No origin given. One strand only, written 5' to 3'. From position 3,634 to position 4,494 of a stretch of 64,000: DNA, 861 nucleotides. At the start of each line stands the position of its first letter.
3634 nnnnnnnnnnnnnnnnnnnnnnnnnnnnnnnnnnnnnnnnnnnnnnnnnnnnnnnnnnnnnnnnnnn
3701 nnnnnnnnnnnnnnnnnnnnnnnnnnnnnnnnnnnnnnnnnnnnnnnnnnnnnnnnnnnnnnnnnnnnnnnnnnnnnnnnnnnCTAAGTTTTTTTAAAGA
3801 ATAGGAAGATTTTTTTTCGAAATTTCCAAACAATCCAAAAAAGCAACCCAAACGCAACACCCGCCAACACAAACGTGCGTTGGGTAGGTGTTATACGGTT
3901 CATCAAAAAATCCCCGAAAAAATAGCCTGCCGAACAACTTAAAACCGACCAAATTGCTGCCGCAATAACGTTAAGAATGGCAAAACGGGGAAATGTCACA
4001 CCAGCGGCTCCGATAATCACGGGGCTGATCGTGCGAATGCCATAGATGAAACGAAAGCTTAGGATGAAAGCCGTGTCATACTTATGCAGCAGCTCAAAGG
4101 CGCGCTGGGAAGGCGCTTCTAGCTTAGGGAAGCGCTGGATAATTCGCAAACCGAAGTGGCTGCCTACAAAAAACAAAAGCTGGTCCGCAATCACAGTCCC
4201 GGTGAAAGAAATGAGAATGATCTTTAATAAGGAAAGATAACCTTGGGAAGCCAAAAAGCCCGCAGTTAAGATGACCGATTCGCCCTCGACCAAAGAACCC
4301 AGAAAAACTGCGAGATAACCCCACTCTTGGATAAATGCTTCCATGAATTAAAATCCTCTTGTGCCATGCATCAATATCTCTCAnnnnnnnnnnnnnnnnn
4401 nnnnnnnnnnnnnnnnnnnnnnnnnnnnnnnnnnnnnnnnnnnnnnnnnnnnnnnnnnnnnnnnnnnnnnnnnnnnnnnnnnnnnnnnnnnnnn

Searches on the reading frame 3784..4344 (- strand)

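Call 15: search_protein_families(library=pfam, max_evalue=0.00001, proteins=[window:3784-4344:-])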
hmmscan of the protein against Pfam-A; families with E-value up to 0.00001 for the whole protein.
window:3784-4344:- (186 aa): 1 family
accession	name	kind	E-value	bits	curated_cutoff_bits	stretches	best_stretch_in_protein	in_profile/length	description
PF09335.16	VTT_dom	-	1.4e-16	61.5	33.9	1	22-141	4-122/123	VTT domain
